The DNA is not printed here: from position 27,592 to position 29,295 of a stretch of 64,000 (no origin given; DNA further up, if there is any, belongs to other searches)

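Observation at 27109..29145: Phage-borne CHASE3 sensor histidine kinase with no response regulator, next to a CPBP/Abi protease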

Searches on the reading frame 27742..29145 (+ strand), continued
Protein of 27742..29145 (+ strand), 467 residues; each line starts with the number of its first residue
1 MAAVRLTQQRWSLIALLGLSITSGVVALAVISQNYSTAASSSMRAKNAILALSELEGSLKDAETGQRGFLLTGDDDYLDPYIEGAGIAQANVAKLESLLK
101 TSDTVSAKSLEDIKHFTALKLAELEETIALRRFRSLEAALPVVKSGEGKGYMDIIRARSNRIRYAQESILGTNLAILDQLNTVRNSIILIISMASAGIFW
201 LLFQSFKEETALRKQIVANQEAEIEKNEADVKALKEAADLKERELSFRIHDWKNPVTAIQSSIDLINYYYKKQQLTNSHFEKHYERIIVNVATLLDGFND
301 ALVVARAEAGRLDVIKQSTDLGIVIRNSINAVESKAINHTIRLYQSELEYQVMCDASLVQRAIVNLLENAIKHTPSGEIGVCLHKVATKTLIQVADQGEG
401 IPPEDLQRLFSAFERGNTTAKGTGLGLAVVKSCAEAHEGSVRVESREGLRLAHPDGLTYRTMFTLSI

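Call 11: find_homologous_proteins(query=window:27742-29145:+, max_evalue=1e-10)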
Query window:27742-29145:+ (467 aa): 409 proteins with E <= 1e-10 among 8000 candidates; the best 120 are listed.
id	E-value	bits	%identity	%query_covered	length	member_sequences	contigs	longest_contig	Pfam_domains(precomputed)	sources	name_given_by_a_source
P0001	5.4e-295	996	100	100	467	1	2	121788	PF05227.20,PF02518.32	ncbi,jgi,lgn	jgi:signal transduction histidine kinase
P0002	6.7e-241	817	81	100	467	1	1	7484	PF05227.20,PF02518.32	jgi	jgi:signal transduction histidine kinase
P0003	2.9e-221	753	75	100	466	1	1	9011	PF05227.20,PF13581.13,PF02518.32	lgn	-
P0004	2.5e-197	674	67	100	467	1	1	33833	PF05227.20,PF13581.13,PF02518.32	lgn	-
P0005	1.5e-191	655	65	100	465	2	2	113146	PF05227.20,PF02518.32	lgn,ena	-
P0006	2.9e-175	601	61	100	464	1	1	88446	PF05227.20,PF02518.32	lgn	-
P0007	2.3e-174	598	61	100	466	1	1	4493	PF05227.20,PF02518.32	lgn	-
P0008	5.4e-168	577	60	100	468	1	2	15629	PF05227.20,PF02518.32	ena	-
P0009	1.6e-167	576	58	100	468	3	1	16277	PF05227.20,PF13581.13,PF02518.32,PF00512.32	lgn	-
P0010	3.3e-166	571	59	100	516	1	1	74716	PF05227.20,PF02518.32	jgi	jgi:signal transduction histidine kinase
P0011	1.3e-144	500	54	99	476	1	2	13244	PF05227.20,PF13581.13,PF02518.32,PF00512.32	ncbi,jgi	jgi:signal transduction histidine kinase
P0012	5.9e-34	136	31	85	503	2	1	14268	PF05227.20,PF02518.32,PF00512.32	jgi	jgi:signal transduction histidine kinase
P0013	8.1e-34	135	28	94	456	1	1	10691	PF05227.20,PF13581.13,PF02518.32,PF00512.32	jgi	jgi:signal transduction histidine kinase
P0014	2.1e-32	131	29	59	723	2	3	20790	PF13426.14,PF13188.14,PF05227.20,PF08448.17,PF02518.32,PF00512.32,PF00989.32,PF00072.31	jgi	-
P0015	3.1e-32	130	30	90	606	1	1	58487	PF05227.20,PF02518.32,PF00512.32,PF00072.31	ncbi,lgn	-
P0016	5.4e-31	126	36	28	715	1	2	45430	PF13426.14,PF05227.20,PF08448.17,PF02518.32,PF00512.32,PF00989.32,PF00072.31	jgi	jgi:PAS domain S-box-containing protein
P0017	5.7e-31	126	30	93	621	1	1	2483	PF05227.20,PF02518.32,PF00512.32,PF00072.31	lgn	-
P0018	1.0e-30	125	38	30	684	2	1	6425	PF08447.19,PF13426.14,PF13188.14,PF05227.20,PF08448.17,PF02518.32,PF00512.32,PF00989.32,PF00072.31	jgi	jgi:PAS domain S-box-containing protein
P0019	6.4e-30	122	29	47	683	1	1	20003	PF13426.14,PF05227.20,PF08448.17,PF02518.32,PF00512.32,PF00989.32,PF00072.31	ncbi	ncbi:MAG TPA: CHASE3 domain-containing protein, partial [Vicinamibacterales bacterium]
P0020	8.1e-30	122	29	50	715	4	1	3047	PF13426.14,PF05227.20,PF08448.17,PF02518.32,PF00512.32,PF00989.32,PF00072.31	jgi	jgi:PAS domain S-box-containing protein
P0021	2.0e-29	121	33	43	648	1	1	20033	PF13426.14,PF13188.14,PF05227.20,PF08448.17,PF02518.32,PF00512.32,PF00989.32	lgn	-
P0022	7.0e-29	119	34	48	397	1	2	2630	PF08448.17,PF02518.32,PF00512.32,PF00989.32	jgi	jgi:PAS domain S-box-containing protein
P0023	2.7e-28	117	28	95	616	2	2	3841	PF05227.20,PF02518.32,PF00512.32,PF00072.31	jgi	jgi:signal transduction histidine kinase/CheY-like chemotaxis protein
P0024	3.1e-28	117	30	84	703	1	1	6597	PF05227.20,PF02518.32,PF00512.32,PF00072.31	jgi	jgi:signal transduction histidine kinase/FixJ family two-component response regulator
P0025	4.5e-28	116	35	46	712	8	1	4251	PF08447.19,PF13426.14,PF13188.14,PF05227.20,PF08448.17,PF02518.32,PF00512.32,PF00989.32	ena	-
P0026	5.6e-28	116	42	26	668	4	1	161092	PF13426.14,PF05227.20,PF08448.17,PF02518.32,PF00512.32,PF00989.32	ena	-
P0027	8.1e-28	116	28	97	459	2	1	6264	PF05227.20,PF02518.32,PF00512.32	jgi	jgi:signal transduction histidine kinase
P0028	1.5e-27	115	39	35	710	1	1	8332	PF13596.13,PF08447.19,PF13426.14,PF13188.14,PF12860.14,PF05227.20,PF08670.18,PF08448.17,PF02518.32,PF00512.32,PF00989.32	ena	-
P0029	3.0e-27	114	37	32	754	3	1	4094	PF13426.14,PF13188.14,PF05227.20,PF08448.17,PF02518.32,PF00512.32,PF00989.32,PF00072.31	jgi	jgi:PAS domain S-box-containing protein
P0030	3.3e-27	114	37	32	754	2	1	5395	PF13426.14,PF13188.14,PF05227.20,PF08448.17,PF02518.32,PF00512.32,PF00989.32,PF00072.31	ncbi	-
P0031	9.2e-27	112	26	92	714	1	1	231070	PF05227.20,PF02518.32,PF00512.32,PF00072.31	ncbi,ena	-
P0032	1.3e-26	112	40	31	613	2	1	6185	PF13426.14,PF12860.14,PF05227.20,PF08448.17,PF02518.32,PF00512.32,PF00989.32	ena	-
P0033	2.0e-26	111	32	39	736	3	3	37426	PF08447.19,PF13426.14,PF13188.14,PF05227.20,PF08448.17,PF02518.32,PF00512.32,PF00989.32,PF00072.31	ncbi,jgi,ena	jgi:PAS domain S-box-containing protein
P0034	2.2e-26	111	39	34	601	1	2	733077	PF08447.19,PF13426.14,PF13188.14,PF05227.20,PF08448.17,PF02518.32,PF00512.32,PF00989.32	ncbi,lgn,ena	-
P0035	3.9e-26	110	43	25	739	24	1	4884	PF13596.13,PF08447.19,PF13426.14,PF13188.14,PF12860.14,PF05227.20,PF08670.18,PF08448.17,PF02518.32,PF00512.32,PF00989.32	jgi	jgi:two-component system cell cycle sensor histidine kinase/response regulator CckA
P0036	4.5e-26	110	30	49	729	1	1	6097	PF13426.14,PF05227.20,PF08448.17,PF02518.32,PF00512.32,PF00989.32,PF00072.31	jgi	jgi:PAS domain S-box-containing protein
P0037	4.9e-26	110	33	49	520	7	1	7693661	PF02518.32,PF00512.32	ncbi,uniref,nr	ncbi:sensor histidine kinase [Adonisia turfae]|uniref:histidine kinase n=1 Tax=Adonisia turfae CCMR0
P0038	7.5e-26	109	33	50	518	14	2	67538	PF08447.19,PF13426.14,PF13188.14,PF02518.32,PF00512.32,PF00989.32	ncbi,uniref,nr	ncbi:hybrid sensor histidine kinase/response regulator [Chroococcidiopsis sp. CCALA 051]|uniref:sens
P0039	1.1e-25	109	27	50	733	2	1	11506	PF13426.14,PF05227.20,PF08448.17,PF02518.32,PF00512.32,PF00989.32,PF00072.31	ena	-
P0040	1.5e-25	108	33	50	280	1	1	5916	PF02518.32,PF00512.32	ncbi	ncbi:hybrid sensor histidine kinase/response regulator, partial [Chroococcidiopsis cubana CCALA 043]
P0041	2.0e-25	108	29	88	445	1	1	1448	PF05227.20,PF02518.32,PF00512.32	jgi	jgi:signal transduction histidine kinase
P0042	3.2e-25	107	27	96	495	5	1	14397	PF05227.20,PF02518.32,PF00512.32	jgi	jgi:signal transduction histidine kinase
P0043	3.7e-25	107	28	83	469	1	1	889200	PF05227.20,PF02518.32,PF00512.32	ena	-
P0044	4.2e-25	107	35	50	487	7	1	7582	PF02518.32,PF00512.32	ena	-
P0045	4.7e-25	106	37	46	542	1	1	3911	PF19443.5,PF02518.32,PF00512.32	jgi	-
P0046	5.1e-25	106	36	46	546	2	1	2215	PF19443.5,PF02518.32,PF00512.32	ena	-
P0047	5.2e-25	106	29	93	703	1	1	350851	PF05227.20,PF02518.32,PF00512.32,PF00072.31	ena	-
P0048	5.9e-25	106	27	99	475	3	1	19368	PF05227.20,PF02518.32,PF00512.32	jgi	-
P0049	6.5e-25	106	34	38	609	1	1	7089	PF13426.14,PF12860.14,PF05227.20,PF08448.17,PF02518.32,PF00512.32,PF00989.32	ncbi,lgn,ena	-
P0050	1.3e-24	105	27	46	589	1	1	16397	PF08447.19,PF13426.14,PF05227.20,PF02518.32,PF00512.32,PF00989.32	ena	-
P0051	2.4e-24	104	41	29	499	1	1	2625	PF05227.20,PF02518.32,PF00512.32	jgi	jgi:signal transduction histidine kinase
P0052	2.8e-24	104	25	99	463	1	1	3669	PF05227.20,PF02518.32,PF00512.32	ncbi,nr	ncbi:MAG: histidine kinase [Leptolyngbyaceae cyanobacterium CSU_1_4]|nr:histidine kinase [Leptolyngb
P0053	3.1e-24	104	40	28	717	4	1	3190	PF13596.13,PF08447.19,PF13426.14,PF13188.14,PF12860.14,PF05227.20,PF08670.18,PF08448.17,PF02518.32,PF00512.32,PF00989.32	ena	-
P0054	4.3e-24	103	27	93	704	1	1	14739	PF05227.20,PF02518.32,PF00512.32,PF00072.31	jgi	jgi:signal transduction histidine kinase/CheY-like chemotaxis protein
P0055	4.9e-24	103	27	92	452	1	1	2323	PF05227.20,PF02518.32,PF00512.32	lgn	-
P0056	5.2e-24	103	32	51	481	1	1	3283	PF25323.3,PF02518.32,PF00512.32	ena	-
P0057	6.3e-24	103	29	87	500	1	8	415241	PF05227.20,PF02518.32,PF00512.32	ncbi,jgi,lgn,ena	jgi:signal transduction histidine kinase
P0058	8.7e-24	102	38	30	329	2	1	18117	PF05227.20,PF02518.32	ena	-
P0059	9.2e-24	102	39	29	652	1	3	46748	PF05227.20,PF02518.32,PF00512.32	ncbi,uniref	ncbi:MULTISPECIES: CHASE3 domain-containing protein [unclassified Microcoleus]|uniref:CHASE3 domain-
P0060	9.5e-24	102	38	33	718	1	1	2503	PF13596.13,PF08447.19,PF13426.14,PF13188.14,PF12860.14,PF05227.20,PF08670.18,PF08448.17,PF02518.32,PF00512.32,PF00989.32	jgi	jgi:two-component system cell cycle sensor histidine kinase/response regulator CckA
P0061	1.6e-23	101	35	46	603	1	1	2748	PF13426.14,PF05227.20,PF08448.17,PF02518.32,PF00512.32,PF00989.32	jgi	jgi:PAS domain S-box-containing protein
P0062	2.5e-23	101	24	82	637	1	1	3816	PF00672.31,PF05227.20,PF02518.32,PF00512.32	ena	-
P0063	4.1e-23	100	35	38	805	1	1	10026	PF08447.19,PF13426.14,PF13188.14,PF05227.20,PF08448.17,PF02518.32,PF00989.32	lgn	-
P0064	7.6e-23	99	32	48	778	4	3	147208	PF02518.32,PF00512.32,PF03924.20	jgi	jgi:signal transduction histidine kinase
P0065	9.2e-23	99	33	49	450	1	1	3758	PF13581.13,PF02518.32,PF00512.32,PF13589.13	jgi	jgi:signal transduction histidine kinase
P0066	1.2e-22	99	32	46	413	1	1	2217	PF19443.5,PF02518.32,PF00512.32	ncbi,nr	ncbi:MAG TPA: ATP-binding protein, partial [Polyangiaceae bacterium]|nr:ATP-binding protein [Polyang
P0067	1.9e-22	98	42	26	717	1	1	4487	PF13596.13,PF08447.19,PF13426.14,PF13188.14,PF12860.14,PF05227.20,PF08670.18,PF08448.17,PF02518.32,PF00512.32,PF00989.32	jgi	jgi:PAS domain S-box-containing protein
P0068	1.9e-22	98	25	47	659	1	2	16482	PF13596.13,PF08447.19,PF13426.14,PF05227.20,PF08448.17,PF02518.32,PF00512.32,PF00989.32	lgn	-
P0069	2.0e-22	98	30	51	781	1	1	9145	PF08447.19,PF05227.20,PF02518.32,PF00512.32,PF00072.31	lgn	-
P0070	2.4e-22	98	41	24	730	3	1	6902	PF13426.14,PF13188.14,PF05227.20,PF08448.17,PF02518.32,PF00512.32,PF13493.12,PF00989.32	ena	-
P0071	4.0e-22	97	30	50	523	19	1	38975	PF08447.19,PF13426.14,PF08448.17,PF02518.32,PF00512.32,PF00989.32,PF14598.13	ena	-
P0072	4.6e-22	97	39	25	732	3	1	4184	PF05227.20,PF08448.17,PF02518.32,PF00512.32,PF00989.32,PF00072.31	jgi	-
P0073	5.0e-22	96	39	31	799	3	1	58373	PF08447.19,PF13426.14,PF05227.20,PF08448.17,PF02518.32,PF00512.32,PF00989.32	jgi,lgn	jgi:PAS domain S-box-containing protein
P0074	7.1e-22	96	32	46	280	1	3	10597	PF02518.32,PF00512.32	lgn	-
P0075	7.5e-22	96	36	34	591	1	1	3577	PF13426.14,PF05227.20,PF08448.17,PF02518.32,PF00512.32,PF00989.32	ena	-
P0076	7.7e-22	96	28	36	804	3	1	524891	PF13426.14,PF13188.14,PF05227.20,PF08448.17,PF02518.32,PF00512.32,PF00989.32,PF00072.31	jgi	-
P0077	8.5e-22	96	31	55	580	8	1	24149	PF13185.13,PF01590.33,PF13581.13,PF02518.32,PF13492.13,PF00512.32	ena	-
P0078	1.1e-21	95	35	39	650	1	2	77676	PF05227.20,PF02518.32,PF00512.32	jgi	jgi:PAS domain S-box-containing protein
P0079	1.3e-21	95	31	43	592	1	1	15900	PF13426.14,PF13188.14,PF05227.20,PF08448.17,PF02518.32,PF00512.32,PF00989.32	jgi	jgi:PAS domain S-box-containing protein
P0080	1.8e-21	95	26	93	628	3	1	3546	PF05227.20,PF02518.32,PF00512.32,PF00072.31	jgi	jgi:signal transduction histidine kinase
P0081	2.8e-21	94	28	53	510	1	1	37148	PF13426.14,PF13188.14,PF24820.2,PF08448.17,PF02518.32,PF00512.32,PF00989.32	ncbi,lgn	ncbi:MAG: PAS domain-containing sensor histidine kinase [Chloroflexota bacterium]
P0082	4.1e-21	93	31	45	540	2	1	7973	PF19443.5,PF02518.32,PF00512.32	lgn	-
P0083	4.5e-21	93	32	46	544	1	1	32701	PF19443.5,PF02518.32,PF00512.32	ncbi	-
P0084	4.6e-21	93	27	93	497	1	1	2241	PF05227.20,PF02518.32,PF00512.32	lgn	-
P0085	5.5e-21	93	31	52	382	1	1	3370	PF02518.32,PF00512.32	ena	-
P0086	6.3e-21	93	27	51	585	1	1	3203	PF13426.14,PF05227.20,PF08448.17,PF02518.32,PF00512.32,PF00989.32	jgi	jgi:PAS domain S-box-containing protein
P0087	6.5e-21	93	28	90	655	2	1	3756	PF05227.20,PF02518.32,PF00512.32,PF00072.31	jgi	jgi:signal transduction histidine kinase/CheY-like chemotaxis protein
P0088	6.7e-21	93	31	43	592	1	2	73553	PF13426.14,PF13188.14,PF05227.20,PF08448.17,PF02518.32,PF00512.32,PF00989.32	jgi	jgi:PAS domain S-box-containing protein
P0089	6.7e-21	93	34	46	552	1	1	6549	PF19443.5,PF02518.32,PF00512.32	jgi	jgi:signal transduction histidine kinase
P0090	8.7e-21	92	33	46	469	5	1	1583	PF19443.5,PF02518.32,PF00512.32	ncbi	ncbi:MAG TPA: DAHL domain-containing protein, partial [Polyangiaceae bacterium]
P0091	8.8e-21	92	34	46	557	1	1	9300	PF01590.33,PF08448.17,PF02518.32,PF00512.32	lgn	-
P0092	9.4e-21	92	33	41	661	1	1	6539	PF08447.19,PF13426.14,PF05227.20,PF08448.17,PF02518.32,PF00512.32,PF00989.32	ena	-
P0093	9.8e-21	92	39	24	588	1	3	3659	PF13426.14,PF05227.20,PF08448.17,PF02518.32,PF00512.32,PF00989.32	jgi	jgi:PAS domain S-box-containing protein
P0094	9.9e-21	92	29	56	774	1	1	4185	PF13185.13,PF01590.33,PF02518.32,PF13492.13,PF00512.32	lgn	-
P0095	1.1e-20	92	33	46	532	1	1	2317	PF19443.5,PF13581.13,PF02518.32,PF00512.32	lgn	-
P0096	1.3e-20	92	35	40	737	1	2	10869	PF12860.14,PF05227.20,PF02518.32,PF00512.32,PF00072.31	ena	-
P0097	1.6e-20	91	33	49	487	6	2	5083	PF02518.32,PF00512.32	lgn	-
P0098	1.7e-20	91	35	32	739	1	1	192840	PF12860.14,PF05227.20,PF02518.32,PF00512.32,PF00072.31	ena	-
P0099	1.7e-20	91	31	43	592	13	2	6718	PF13426.14,PF05227.20,PF08448.17,PF02518.32,PF00512.32,PF00989.32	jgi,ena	jgi:PAS domain S-box-containing protein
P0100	1.7e-20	91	32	51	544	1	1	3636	PF19443.5,PF02518.32,PF00512.32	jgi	jgi:signal transduction histidine kinase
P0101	2.0e-20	91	33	46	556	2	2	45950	PF02518.32,PF00512.32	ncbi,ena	-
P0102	2.2e-20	91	37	21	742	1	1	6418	PF13426.14,PF13188.14,PF12860.14,PF24820.2,PF05227.20,PF08448.17,PF02518.32,PF00512.32,PF00989.32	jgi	jgi:PAS domain S-box-containing protein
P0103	2.6e-20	91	37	30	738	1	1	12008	PF12860.14,PF05227.20,PF02518.32,PF00512.32,PF00072.31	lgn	-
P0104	2.9e-20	91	24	92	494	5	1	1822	PF05227.20,PF02518.32,PF00512.32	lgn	-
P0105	2.9e-20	91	33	46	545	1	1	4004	PF19443.5,PF02518.32,PF00512.32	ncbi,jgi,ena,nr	ncbi:MAG TPA: DAHL domain-containing protein [Polyangiaceae bacterium]|nr:DAHL domain-containing pro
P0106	3.2e-20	90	26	90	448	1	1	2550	PF05227.20,PF02518.32,PF00512.32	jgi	jgi:signal transduction histidine kinase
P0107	5.0e-20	90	28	83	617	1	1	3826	PF05227.20,PF02518.32,PF00072.31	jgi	jgi:signal transduction histidine kinase/CheY-like chemotaxis protein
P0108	5.5e-20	90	39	25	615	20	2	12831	PF08447.19,PF13426.14,PF05227.20,PF08448.17,PF02518.32,PF00512.32,PF00989.32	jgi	-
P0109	6.4e-20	90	28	56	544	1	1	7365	PF19443.5,PF02518.32,PF00512.32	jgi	jgi:signal transduction histidine kinase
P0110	6.9e-20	89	38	31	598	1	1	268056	PF13426.14,PF13188.14,PF05227.20,PF08448.17,PF02518.32,PF00989.32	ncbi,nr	ncbi:PAS domain S-box protein [Acidobacteria bacterium AB60]|nr:PAS domain S-box protein [Acidobacte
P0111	7.4e-20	89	27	84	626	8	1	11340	PF05227.20,PF02518.32,PF00512.32,PF00072.31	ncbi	ncbi:MAG: CHASE3 domain-containing protein [Terricaulis sp.]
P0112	7.5e-20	89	32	43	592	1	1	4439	PF13426.14,PF05227.20,PF08448.17,PF02518.32,PF00512.32,PF00989.32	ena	-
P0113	8.3e-20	89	32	32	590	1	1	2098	PF13426.14,PF05227.20,PF08448.17,PF02518.32,PF00512.32,PF00989.32,PF13589.13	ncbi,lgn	-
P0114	9.8e-20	89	36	32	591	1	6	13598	PF13426.14,PF05227.20,PF08448.17,PF02518.32,PF00989.32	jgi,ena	jgi:PAS domain S-box-containing protein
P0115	9.9e-20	89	35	50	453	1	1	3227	PF02518.32,PF00512.32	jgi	jgi:signal transduction histidine kinase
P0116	1.4e-19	88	25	54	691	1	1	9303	PF08447.19,PF13426.14,PF05227.20,PF02518.32,PF00512.32,PF00072.31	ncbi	-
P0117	1.4e-19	88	32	48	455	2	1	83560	PF13581.13,PF02518.32,PF00512.32,PF13589.13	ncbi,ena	ncbi:MAG TPA: ATP-binding protein [Pyrinomonadaceae bacterium]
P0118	1.5e-19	88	28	93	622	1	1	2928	PF05227.20,PF02518.32,PF00512.32,PF00072.31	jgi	jgi:signal transduction histidine kinase/CheY-like chemotaxis protein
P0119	1.7e-19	88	33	49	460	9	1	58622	PF13581.13,PF02518.32,PF00512.32,PF13589.13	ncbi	-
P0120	1.9e-19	88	31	52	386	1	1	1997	PF02518.32,PF00512.32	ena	-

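Call 12: find_encoding_contigs(protein=window:27742-29145:+, flank=10000, max_places=10)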
Protein window:27742-29145:+ (467 aa): 2 contigs read that carry it; 2 places shown.
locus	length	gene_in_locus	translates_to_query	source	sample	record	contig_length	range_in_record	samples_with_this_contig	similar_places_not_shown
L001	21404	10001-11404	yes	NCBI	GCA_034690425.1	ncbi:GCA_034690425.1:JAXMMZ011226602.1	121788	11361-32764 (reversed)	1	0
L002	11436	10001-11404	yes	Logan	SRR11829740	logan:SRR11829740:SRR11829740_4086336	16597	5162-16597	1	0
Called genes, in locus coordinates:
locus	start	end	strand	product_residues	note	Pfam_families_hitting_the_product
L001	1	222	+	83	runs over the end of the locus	-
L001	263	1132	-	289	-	PF04383:KilA-N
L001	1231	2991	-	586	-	-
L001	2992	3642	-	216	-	-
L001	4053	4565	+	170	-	-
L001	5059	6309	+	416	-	-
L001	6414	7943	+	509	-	PF13086:AAA_11 (faint), PF13245:AAA_19, PF13604:AAA_30, PF01443:Viral_helicase1 (faint), PF13538:UvrD_C_2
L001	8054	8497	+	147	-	-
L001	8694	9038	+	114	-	-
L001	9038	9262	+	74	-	-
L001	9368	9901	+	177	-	PF02517:Rce1-like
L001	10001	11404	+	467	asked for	PF05227:CHASE3, PF02518:HATPase_c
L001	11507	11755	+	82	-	PF24731:DUF7683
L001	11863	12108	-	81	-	-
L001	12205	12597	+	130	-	-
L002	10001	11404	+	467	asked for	PF05227:CHASE3, PF02518:HATPase_c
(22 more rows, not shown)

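Call 15: find_related_loci(query=A1, collection=viral_contigs, flank=10000)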
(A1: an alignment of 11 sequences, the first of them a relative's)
Query A1 (467 aa) in viral_contigs; peptide patterns used: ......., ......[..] (x = any residue, [..] = any of these).
44 stretches matched a pattern; 2 encode a relative of the query (tblastn E <= 1e-3); 2 distinct loci.
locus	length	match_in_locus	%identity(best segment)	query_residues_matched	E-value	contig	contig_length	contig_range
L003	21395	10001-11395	83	3-467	0e+0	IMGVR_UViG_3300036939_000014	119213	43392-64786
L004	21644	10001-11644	37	35-448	9e-16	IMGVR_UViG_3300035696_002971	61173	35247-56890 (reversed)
